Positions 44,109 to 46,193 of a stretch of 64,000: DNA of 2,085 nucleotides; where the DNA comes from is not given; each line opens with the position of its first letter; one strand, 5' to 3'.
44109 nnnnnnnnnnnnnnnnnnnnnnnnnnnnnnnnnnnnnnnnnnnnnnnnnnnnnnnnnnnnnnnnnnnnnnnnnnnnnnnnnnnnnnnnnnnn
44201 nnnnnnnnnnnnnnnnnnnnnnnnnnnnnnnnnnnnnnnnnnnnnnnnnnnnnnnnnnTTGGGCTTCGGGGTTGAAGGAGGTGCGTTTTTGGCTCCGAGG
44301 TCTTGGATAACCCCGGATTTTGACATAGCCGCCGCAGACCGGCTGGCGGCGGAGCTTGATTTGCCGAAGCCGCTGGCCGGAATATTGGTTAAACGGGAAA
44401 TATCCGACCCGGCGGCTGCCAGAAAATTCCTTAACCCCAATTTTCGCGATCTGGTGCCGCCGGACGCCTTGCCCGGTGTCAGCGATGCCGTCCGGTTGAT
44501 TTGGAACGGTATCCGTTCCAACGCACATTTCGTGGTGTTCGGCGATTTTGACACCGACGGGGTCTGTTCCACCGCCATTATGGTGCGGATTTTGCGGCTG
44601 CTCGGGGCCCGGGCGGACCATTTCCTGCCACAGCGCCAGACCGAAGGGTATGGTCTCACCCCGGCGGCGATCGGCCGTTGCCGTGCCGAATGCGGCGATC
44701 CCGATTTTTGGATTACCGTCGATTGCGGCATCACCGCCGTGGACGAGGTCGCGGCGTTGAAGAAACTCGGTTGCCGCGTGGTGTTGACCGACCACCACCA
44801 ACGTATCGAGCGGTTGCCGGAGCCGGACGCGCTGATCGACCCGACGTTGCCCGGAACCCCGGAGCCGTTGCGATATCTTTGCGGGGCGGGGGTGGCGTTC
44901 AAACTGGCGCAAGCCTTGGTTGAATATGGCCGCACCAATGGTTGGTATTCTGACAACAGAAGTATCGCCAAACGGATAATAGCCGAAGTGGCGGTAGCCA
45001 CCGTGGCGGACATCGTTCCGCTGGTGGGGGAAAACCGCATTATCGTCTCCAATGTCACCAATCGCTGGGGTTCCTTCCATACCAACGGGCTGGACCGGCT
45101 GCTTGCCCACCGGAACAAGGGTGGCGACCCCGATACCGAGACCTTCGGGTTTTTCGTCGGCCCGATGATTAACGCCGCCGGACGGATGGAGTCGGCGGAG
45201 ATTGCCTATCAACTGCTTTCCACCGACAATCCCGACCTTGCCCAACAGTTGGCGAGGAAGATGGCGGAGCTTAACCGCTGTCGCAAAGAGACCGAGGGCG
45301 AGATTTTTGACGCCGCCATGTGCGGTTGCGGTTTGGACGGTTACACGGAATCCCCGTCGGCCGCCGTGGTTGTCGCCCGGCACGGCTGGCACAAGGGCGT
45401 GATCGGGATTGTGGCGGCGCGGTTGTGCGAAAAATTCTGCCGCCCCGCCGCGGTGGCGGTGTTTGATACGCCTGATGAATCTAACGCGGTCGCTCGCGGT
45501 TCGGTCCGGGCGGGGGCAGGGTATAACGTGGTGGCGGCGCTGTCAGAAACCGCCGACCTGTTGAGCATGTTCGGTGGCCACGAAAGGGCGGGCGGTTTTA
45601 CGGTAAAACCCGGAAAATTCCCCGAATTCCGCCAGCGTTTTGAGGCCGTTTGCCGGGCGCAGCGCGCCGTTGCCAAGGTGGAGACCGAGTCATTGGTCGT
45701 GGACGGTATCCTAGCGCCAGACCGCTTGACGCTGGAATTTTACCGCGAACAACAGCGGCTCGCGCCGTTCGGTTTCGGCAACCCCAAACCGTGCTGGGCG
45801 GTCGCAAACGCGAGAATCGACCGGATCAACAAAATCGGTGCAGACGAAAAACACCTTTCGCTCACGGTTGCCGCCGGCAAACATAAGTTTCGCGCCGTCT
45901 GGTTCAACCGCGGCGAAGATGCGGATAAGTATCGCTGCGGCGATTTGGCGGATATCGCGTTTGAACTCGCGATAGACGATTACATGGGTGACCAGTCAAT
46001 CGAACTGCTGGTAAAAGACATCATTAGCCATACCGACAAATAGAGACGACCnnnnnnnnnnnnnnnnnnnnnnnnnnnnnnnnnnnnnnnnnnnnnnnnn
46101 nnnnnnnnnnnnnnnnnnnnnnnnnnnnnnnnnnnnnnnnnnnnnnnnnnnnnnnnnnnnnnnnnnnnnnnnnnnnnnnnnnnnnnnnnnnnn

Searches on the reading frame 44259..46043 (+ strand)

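Call 73: search_protein_families(library=pfam, proteins=[window:44259-46043:+], max_evalue=0.0001)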
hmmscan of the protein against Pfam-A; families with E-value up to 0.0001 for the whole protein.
window:44259-46043:+ (594 aa): 3 families
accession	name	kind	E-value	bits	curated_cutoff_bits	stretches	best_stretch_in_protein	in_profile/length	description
PF17768.7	RecJ_OB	-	4.6e-28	97.8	27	1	481-587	1-107/107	RecJ OB domain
PF01368.27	DHH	-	2.4e-21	76.7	28.1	1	91-225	2-104/125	DHH family, N-terminal domain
PF02272.25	DHHA1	-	4.8e-13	49.9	25.9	1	370-466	4-101/102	DHHA1 domain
